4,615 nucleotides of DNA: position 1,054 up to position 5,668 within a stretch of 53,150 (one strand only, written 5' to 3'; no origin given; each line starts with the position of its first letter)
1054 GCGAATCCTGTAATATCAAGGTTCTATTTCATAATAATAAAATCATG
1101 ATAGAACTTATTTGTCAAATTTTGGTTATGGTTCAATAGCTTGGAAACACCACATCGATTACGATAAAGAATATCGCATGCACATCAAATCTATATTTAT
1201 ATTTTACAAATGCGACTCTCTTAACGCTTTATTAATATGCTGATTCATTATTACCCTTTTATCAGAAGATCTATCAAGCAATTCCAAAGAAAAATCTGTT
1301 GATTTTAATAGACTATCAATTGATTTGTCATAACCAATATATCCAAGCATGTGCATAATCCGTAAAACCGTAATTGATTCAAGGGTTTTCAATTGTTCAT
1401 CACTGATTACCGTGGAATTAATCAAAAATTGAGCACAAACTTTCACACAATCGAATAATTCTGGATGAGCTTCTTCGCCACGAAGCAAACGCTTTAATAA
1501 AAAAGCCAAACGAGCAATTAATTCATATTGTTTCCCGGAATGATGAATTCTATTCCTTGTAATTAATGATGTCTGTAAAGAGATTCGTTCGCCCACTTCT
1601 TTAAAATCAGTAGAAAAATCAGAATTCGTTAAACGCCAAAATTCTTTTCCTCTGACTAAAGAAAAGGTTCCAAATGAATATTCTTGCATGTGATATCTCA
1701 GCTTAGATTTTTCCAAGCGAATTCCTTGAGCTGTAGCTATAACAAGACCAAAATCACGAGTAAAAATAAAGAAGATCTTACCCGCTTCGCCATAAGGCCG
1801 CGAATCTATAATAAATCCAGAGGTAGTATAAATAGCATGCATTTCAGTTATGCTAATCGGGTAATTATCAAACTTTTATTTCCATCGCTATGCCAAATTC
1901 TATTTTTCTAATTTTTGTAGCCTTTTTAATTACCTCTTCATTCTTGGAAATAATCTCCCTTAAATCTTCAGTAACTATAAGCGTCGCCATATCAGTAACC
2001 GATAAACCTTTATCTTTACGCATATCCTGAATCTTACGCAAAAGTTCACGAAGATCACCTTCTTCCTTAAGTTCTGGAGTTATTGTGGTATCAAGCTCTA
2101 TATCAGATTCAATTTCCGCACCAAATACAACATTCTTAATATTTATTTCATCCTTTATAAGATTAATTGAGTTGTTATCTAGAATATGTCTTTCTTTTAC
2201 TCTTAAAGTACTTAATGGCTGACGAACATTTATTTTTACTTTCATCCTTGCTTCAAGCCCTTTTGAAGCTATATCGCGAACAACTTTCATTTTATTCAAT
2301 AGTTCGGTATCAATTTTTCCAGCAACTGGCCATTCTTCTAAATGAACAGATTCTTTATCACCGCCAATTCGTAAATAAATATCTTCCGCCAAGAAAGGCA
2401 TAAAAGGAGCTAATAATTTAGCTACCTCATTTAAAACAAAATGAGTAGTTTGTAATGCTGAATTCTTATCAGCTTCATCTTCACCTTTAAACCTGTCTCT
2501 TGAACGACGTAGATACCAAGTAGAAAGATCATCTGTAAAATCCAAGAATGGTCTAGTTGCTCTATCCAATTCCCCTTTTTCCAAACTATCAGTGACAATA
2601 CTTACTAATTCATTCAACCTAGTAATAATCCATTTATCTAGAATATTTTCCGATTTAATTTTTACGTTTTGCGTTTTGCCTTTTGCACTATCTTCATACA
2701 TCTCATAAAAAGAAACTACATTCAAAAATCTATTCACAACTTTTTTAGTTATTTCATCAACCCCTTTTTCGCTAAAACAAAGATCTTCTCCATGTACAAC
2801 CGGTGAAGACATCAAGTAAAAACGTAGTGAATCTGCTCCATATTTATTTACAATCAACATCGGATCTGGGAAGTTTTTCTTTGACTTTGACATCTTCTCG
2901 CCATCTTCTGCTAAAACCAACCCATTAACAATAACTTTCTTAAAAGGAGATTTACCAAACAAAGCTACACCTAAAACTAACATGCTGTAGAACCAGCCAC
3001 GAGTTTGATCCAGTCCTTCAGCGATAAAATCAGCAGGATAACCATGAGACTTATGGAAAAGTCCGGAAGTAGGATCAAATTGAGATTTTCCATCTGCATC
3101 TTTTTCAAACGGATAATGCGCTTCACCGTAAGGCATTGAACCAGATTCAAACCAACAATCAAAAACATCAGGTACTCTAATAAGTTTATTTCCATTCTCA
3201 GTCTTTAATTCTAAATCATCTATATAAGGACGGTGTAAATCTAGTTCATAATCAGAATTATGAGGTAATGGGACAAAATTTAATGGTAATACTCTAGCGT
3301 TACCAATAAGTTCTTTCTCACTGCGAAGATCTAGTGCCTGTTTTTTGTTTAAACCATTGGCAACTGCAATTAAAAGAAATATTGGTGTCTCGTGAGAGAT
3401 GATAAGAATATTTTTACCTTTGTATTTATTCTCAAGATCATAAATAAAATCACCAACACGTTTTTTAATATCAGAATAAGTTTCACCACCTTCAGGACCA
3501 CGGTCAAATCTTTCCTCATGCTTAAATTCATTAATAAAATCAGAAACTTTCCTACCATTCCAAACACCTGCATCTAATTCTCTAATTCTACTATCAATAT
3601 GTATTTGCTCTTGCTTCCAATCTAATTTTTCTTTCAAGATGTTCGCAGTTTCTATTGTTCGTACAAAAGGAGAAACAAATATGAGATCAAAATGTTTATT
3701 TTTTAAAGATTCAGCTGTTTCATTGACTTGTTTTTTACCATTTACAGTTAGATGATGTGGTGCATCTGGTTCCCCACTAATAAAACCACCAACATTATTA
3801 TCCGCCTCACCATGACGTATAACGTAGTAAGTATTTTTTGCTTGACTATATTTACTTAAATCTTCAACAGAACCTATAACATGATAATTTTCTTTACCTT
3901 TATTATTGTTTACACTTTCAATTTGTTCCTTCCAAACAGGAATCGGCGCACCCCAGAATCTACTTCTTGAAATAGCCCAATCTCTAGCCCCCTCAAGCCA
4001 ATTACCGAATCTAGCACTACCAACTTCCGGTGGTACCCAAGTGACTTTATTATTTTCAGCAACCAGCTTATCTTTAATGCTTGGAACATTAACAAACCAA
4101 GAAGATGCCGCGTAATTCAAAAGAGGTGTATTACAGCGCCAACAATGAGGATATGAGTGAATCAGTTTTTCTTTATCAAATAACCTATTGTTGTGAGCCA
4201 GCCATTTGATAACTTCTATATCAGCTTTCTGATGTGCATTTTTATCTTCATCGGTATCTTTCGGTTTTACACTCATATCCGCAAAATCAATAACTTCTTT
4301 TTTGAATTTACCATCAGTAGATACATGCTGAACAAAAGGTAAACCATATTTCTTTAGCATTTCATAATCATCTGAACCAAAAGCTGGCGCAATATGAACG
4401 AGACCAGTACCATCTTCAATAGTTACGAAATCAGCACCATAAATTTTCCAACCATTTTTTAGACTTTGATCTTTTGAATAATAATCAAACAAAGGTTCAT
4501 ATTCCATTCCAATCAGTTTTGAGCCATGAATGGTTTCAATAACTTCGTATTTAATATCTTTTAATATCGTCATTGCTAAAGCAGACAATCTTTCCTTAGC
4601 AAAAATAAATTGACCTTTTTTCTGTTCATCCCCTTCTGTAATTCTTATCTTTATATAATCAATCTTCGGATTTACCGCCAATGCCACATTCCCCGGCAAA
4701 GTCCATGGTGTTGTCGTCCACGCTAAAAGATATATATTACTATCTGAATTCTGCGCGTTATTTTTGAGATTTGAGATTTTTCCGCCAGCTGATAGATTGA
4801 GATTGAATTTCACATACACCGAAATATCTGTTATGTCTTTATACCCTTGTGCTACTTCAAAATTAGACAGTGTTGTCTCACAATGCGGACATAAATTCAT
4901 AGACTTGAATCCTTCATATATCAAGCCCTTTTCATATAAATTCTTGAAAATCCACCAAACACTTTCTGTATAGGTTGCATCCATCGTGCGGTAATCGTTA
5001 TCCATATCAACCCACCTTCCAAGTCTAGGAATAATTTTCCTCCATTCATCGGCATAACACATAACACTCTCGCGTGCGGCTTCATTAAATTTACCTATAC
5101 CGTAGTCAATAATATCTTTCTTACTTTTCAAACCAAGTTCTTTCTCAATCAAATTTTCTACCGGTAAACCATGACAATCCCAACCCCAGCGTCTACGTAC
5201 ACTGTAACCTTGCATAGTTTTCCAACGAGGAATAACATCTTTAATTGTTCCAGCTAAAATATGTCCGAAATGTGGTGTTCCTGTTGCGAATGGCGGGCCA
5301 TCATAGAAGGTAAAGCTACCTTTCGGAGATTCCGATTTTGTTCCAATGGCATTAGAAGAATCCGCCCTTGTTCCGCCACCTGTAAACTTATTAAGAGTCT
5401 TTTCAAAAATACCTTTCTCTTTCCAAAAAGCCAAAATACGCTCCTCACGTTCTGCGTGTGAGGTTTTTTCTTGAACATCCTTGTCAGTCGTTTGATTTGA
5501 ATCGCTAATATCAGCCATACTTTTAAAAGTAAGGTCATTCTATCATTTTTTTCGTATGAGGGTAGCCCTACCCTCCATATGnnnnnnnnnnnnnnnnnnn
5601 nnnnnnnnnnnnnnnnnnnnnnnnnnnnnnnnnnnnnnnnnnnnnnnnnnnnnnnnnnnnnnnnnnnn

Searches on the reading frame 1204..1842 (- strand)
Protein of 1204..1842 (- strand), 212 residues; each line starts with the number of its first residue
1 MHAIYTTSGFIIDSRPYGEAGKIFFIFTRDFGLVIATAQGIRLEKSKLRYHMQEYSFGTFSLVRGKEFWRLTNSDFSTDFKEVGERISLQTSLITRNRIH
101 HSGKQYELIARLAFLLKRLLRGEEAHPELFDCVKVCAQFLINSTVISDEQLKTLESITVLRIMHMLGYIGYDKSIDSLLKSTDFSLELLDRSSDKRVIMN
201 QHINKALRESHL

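Call 50: search_protein_families(library=pfam, proteins=[window:1204-1842:-], max_evalue=0.001)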
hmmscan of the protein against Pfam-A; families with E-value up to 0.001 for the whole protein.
window:1204-1842:- (212 aa): 1 family
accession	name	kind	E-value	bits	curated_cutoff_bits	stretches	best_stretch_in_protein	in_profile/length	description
PF11967.14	RecO_N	-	7.3e-12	45.6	27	1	1-74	1-74/80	Recombination protein O N terminal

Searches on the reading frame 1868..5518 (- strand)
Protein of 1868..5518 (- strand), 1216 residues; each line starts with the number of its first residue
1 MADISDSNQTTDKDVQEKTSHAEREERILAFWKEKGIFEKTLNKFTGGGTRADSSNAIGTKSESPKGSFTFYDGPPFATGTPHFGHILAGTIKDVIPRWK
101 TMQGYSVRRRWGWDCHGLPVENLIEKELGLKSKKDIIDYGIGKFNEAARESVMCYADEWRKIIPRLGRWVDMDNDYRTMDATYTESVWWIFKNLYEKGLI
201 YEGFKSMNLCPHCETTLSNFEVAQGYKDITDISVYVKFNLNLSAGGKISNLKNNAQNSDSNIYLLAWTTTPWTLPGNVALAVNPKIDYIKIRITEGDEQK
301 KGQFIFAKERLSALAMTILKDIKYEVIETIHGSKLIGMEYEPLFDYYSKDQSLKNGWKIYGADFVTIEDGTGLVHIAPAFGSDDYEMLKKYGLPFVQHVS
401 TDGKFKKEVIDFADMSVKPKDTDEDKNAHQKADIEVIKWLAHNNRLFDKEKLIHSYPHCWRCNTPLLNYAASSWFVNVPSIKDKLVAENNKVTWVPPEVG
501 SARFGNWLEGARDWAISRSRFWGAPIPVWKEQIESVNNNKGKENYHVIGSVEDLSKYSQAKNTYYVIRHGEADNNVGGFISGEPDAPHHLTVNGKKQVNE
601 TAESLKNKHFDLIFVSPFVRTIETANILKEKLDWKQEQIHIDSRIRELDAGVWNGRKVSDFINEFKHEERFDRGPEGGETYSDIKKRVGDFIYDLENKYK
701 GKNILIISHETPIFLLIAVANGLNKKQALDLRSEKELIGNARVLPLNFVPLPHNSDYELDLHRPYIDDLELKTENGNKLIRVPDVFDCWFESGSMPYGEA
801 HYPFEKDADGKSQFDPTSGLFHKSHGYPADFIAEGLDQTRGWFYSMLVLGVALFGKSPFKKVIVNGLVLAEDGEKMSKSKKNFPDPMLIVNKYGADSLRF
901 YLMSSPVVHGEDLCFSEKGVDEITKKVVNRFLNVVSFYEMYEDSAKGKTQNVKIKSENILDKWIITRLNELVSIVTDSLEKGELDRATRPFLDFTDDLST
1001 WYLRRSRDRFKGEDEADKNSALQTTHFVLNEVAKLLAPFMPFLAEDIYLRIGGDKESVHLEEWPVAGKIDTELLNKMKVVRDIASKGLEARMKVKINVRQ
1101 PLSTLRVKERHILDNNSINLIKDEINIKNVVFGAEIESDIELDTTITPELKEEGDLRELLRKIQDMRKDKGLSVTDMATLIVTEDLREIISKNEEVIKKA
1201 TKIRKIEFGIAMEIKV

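Call 50: search_protein_families(library=pfam, proteins=[window:1868-5518:-], max_evalue=0.001)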
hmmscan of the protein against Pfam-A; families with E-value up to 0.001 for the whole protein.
window:1868-5518:- (1216 aa): 7 families
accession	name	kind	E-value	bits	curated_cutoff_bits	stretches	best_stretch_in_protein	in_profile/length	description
PF00133.28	tRNA-synt_1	-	3.3e-132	441.6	22.7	2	61-549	17-266/414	tRNA synthetases class I (I, L, M and V)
PF00300.27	His_Phos_1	-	4.9e-35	121.4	21.7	1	565-731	2-169/194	Histidine phosphatase superfamily (branch 1)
PF08264.19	Anticodon_1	-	3.2e-32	111.9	25.1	1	961-1103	1-145/148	Anticodon-binding domain of tRNA ligase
PF09334.17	tRNA-synt_1g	-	5.2e-21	75.3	20.1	2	76-222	8-135/391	tRNA synthetases class I (M)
PF19302.4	DUF5915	-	1.3e-16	61.2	27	1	1122-1208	84-172/195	Domain of unknown function (DUF5915)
PF01406.26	tRNA-synt_1e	-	0.00038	20.4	27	0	851-918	230-294/301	tRNA synthetases class I (C) catalytic domain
PF13603.12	tRNA-synt_1_2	-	0.00048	20.1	25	0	358-405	99-146/185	Leucyl-tRNA synthetase, editing domain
